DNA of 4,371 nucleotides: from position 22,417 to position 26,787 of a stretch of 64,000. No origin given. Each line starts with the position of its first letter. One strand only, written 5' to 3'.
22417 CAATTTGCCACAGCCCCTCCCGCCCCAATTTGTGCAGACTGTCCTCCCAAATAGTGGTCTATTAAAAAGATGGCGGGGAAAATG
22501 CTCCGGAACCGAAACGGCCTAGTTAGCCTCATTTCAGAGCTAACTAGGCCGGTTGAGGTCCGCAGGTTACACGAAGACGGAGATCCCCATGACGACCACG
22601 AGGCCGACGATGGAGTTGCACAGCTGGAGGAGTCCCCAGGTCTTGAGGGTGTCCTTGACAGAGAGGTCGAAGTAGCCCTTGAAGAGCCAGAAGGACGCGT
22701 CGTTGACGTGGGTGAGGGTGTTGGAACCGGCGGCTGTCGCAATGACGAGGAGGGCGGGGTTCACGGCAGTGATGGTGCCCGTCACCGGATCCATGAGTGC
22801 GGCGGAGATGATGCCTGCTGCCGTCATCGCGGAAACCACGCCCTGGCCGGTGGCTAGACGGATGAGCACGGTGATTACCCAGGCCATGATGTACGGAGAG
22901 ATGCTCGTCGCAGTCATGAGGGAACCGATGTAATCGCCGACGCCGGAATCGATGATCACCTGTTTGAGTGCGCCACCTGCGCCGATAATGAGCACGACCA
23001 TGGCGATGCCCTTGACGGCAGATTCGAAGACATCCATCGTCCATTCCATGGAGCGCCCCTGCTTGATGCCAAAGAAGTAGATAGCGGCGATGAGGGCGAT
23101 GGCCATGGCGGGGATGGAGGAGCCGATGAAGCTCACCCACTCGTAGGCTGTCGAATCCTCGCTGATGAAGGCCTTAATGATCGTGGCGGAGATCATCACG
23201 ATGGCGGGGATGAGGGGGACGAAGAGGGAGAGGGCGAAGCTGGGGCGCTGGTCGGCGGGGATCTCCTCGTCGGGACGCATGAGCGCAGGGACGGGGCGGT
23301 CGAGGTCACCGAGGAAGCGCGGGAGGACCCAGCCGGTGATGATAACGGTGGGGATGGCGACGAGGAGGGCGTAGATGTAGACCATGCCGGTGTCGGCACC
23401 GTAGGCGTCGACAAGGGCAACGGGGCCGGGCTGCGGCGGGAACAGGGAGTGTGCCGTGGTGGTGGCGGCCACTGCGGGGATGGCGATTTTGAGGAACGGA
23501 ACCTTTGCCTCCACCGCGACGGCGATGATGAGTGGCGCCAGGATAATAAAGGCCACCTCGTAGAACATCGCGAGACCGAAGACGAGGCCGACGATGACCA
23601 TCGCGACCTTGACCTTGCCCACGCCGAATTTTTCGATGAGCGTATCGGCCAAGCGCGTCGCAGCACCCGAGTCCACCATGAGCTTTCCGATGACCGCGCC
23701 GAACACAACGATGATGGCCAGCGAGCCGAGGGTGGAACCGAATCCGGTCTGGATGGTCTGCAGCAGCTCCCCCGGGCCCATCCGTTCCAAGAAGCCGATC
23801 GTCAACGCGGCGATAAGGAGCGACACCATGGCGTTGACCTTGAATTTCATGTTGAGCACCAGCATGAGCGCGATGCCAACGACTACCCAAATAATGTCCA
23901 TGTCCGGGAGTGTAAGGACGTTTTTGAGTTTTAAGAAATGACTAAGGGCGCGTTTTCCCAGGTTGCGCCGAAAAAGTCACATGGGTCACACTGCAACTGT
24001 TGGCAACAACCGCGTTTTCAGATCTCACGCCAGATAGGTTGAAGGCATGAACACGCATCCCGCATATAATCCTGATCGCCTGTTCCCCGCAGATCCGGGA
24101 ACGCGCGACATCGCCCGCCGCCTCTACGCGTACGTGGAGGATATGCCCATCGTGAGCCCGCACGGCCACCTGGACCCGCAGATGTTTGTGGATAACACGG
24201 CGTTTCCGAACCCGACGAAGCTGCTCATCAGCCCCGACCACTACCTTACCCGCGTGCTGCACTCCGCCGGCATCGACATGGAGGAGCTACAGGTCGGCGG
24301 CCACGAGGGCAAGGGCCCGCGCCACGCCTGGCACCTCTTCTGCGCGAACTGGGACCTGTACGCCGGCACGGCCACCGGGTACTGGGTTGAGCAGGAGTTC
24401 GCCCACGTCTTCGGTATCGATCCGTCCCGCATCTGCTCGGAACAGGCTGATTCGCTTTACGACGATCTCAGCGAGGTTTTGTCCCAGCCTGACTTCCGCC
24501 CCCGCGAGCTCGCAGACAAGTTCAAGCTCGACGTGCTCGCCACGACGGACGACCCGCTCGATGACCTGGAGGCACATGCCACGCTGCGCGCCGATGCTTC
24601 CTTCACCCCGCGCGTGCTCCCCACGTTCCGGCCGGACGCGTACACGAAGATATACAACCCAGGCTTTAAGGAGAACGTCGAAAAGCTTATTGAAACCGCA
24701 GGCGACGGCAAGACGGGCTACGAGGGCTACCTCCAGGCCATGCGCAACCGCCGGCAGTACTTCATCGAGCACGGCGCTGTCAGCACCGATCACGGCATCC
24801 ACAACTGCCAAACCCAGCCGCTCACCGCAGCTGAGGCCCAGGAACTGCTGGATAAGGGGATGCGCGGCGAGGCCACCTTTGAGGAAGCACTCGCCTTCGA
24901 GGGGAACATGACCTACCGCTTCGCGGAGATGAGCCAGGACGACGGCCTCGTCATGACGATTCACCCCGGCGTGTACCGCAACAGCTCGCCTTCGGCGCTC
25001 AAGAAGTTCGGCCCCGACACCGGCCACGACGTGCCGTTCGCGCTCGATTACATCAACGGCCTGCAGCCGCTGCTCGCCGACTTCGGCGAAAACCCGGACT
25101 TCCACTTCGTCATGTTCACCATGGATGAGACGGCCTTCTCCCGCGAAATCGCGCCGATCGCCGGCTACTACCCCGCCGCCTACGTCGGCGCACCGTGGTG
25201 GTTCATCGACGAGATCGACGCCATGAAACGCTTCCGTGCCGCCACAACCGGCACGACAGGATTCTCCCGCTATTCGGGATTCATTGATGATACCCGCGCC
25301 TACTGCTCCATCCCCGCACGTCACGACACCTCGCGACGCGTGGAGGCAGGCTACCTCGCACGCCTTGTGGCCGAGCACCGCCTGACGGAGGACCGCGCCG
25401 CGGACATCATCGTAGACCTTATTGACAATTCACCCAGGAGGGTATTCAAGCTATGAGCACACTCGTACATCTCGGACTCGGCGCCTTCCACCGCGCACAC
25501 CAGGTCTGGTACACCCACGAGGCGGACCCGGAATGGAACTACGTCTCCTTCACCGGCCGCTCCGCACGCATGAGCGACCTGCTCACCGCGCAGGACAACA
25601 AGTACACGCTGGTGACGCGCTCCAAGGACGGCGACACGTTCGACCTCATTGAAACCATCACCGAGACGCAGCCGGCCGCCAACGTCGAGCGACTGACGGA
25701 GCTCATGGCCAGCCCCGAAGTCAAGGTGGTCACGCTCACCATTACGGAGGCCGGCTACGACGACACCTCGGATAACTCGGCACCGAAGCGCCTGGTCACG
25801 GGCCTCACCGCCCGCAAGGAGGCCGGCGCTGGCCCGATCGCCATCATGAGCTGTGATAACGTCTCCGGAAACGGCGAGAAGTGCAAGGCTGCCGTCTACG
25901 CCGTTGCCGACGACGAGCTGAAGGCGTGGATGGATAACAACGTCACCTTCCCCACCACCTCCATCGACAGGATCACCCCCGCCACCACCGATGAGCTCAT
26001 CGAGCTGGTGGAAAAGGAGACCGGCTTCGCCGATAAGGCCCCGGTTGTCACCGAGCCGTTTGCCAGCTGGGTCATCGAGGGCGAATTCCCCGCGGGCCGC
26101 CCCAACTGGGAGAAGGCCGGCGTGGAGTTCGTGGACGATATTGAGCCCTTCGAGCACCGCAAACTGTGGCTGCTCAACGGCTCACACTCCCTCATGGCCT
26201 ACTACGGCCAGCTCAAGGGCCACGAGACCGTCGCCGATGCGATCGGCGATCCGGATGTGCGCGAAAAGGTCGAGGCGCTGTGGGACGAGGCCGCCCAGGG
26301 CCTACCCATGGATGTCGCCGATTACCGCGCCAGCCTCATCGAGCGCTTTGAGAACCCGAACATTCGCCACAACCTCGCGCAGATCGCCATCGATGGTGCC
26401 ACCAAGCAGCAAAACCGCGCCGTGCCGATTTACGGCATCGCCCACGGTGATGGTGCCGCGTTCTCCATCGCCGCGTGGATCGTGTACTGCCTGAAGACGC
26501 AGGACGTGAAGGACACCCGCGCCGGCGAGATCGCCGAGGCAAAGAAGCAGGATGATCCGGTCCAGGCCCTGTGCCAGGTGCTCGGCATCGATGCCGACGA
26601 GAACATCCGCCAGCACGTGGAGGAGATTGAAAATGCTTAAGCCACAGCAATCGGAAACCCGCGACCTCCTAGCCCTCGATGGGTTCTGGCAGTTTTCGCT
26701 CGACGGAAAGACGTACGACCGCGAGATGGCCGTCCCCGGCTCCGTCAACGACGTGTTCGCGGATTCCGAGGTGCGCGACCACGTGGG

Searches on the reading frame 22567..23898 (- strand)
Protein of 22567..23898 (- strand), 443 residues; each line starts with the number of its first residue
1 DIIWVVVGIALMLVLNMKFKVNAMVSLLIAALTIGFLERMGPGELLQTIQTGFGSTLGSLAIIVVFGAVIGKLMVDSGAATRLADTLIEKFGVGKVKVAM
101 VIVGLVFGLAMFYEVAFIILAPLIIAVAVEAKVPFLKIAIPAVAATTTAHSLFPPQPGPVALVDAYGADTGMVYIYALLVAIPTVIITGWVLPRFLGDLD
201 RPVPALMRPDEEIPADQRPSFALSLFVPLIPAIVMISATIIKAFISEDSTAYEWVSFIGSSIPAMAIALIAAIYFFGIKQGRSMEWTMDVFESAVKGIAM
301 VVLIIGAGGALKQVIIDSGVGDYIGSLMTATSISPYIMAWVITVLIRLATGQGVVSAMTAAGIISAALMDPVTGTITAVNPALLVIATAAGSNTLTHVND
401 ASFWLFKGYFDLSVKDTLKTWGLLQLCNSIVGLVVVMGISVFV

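Call 56: search_protein_families(library=pfam, proteins=[window:22567-23898:-], max_evalue=0.0001)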
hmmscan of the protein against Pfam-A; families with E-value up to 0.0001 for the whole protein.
window:22567-23898:- (443 aa): 2 families
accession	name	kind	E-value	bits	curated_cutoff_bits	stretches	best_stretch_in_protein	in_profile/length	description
PF02447.22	GntP_permease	-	8.9e-152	506.3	22.5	1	2-440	3-438/440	GntP family permease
PF03600.22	CitMHS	-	1.6e-10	41.1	31.9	1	20-388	9-335/336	Citrate transporter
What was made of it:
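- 20891..23901 (.): LacI-family regulator (20891-21934, +) and GntP gluconate permease (22567-23901, -) upstream of the operon. Pfam in call 56.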

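Call 62: search_protein_families(library=ncbifam, proteins=[window:22567-23898:-], max_evalue=1e-10)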
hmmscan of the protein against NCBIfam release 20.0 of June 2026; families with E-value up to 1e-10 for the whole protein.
window:22567-23898:- (443 aa): 6 families
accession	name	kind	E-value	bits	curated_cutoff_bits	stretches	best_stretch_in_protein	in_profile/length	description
NF007459.0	PRK10034.1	equivalog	6.7e-210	697.8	647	1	2-443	6-447/447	gluconate permease GntP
TIGR00791.1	gntP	subfamily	4.7e-161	536.7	292.75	1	2-442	3-438/439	gluconate:H+ symporter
NF011560.0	PRK14984.1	equivalog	6.4e-118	394.8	744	1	2-440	3-435/438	gluconate transporter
NF007781.0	PRK10472.1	equivalog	2.2e-80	270.8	625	1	5-440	10-442/446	gluconate transporter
NF007332.0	PRK09821.1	equivalog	4.4e-73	246.7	524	1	5-441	10-452/454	GntP family transporter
NF007395.0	PRK09921.1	equivalog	6.8e-71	239.7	618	1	5-441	11-443/445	D-serine transporter DsdX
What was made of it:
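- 20891..23901 (.): GntP equivalog 698 against 647 (call 62).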

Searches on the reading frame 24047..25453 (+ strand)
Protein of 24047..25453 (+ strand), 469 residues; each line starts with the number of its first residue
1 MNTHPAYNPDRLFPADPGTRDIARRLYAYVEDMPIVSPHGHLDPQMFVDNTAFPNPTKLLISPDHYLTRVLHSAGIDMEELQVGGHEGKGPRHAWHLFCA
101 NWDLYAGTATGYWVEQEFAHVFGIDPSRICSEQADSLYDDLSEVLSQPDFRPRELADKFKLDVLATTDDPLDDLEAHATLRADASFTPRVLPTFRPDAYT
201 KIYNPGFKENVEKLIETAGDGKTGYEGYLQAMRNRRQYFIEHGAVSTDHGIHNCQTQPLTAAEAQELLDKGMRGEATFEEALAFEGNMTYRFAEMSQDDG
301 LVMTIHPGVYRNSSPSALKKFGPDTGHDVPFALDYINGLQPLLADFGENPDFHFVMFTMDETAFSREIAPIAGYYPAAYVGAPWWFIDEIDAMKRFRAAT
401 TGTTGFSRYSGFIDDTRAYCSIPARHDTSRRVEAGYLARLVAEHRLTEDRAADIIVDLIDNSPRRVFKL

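Call 3: search_protein_families(library=pfam, proteins=[window:24047-25453:+], max_evalue=0.01)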
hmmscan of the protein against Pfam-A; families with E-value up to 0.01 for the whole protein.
window:24047-25453:+ (469 aa): 1 family
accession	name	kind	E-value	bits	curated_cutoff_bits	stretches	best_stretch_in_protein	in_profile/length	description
PF02614.20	UxaC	-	6.3e-76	256.5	25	1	20-459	13-456/464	Glucuronate isomerase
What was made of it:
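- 24047..26640 (+): uxaC (24047-25456, glucuronate isomerase) and a uxuB-like fructuronate/mannitol-family reductase (25453-26640). Starts and stops overlap. Pfam in call 3.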

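Call 62: search_protein_families(library=ncbifam, proteins=[window:24047-25453:+], max_evalue=1e-10)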
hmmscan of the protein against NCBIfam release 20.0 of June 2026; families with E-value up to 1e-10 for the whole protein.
window:24047-25453:+ (469 aa): 1 family
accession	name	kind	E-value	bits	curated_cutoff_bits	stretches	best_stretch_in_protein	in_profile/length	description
NF002794.0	PRK02925.1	equivalog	1.7e-171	571.2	387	1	6-469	4-459/459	glucuronate isomerase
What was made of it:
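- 24047..26640 (+): The UxaC equivalog passes (571 against 387), and the UxuB-like best hit is fructuronate reductase, below its cut-off (call 62).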

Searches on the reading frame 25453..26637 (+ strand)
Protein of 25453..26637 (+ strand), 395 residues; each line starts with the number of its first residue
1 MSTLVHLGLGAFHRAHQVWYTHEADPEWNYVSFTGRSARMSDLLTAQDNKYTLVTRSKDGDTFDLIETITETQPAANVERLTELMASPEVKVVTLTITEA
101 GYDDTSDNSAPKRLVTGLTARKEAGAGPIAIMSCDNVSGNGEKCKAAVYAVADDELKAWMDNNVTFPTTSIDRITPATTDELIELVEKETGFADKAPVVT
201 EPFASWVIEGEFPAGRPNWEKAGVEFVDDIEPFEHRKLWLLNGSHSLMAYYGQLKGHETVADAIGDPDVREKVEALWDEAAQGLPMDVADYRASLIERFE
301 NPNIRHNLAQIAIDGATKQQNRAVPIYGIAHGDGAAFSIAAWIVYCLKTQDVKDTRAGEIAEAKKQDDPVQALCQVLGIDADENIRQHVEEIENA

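Call 3: search_protein_families(library=pfam, proteins=[window:25453-26637:+], max_evalue=0.01)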
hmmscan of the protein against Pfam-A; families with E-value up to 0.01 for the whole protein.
window:25453-26637:+ (395 aa): 2 families
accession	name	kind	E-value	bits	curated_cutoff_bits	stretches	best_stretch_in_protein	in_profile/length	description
PF01232.29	Mannitol_dh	-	1.5e-45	156.1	27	1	4-221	3-199/199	Mannitol dehydrogenase Rossmann domain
PF08125.19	Mannitol_dh_C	-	1.2e-28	100.4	30.7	1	229-351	1-133/190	Mannitol dehydrogenase C-terminal domain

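Call 62: search_protein_families(library=ncbifam, proteins=[window:25453-26637:+], max_evalue=1e-10)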
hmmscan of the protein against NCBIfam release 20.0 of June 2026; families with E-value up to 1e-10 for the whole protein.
window:25453-26637:+ (395 aa): 11 families
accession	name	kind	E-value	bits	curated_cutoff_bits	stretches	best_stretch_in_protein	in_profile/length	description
NF011611.0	PRK15037.1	subfamily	1.6e-70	238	603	1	2-345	23-409/486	fructuronate reductase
NF043014.1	DArabDhDalD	equivalog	1.7e-70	238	600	2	116-326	140-360/452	D-arabinitol 4-dehydrogenase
NF002969.0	PRK03643.1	subfamily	1.9e-42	145.6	359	1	5-371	19-418/482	tagaturonate reductase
NF002647.0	PRK02318.1-3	equivalog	8.6e-31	107.6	357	1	114-393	102-380/384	mannitol-1-phosphate 5-dehydrogenase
NF002652.0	PRK02318.2-5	equivalog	2.3e-30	105.9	356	1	31-389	27-371/377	mannitol-1-phosphate 5-dehydrogenase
NF002646.0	PRK02318.1-2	equivalog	2.8e-30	105.7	368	1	112-392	97-377/382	mannitol-1-phosphate 5-dehydrogenase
NF002653.0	PRK02318.2-6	equivalog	3.2e-29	102.1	404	1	98-389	87-374/387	mannitol-1-phosphate 5-dehydrogenase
NF002648.0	PRK02318.1-4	equivalog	1.5e-25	90.3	719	1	114-386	99-371/382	mannitol-1-phosphate 5-dehydrogenase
NF002649.0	PRK02318.2-1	equivalog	7.5e-23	81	422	1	114-389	101-374/386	mannitol-1-phosphate 5-dehydrogenase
NF002645.0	PRK02318.1-1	equivalog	1.3e-17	64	389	1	127-312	110-282/368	mannitol-1-phosphate 5-dehydrogenase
NF002650.0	PRK02318.2-2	equivalog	1.1e-14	54.3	359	1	127-367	114-354/388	mannitol-1-phosphate 5-dehydrogenase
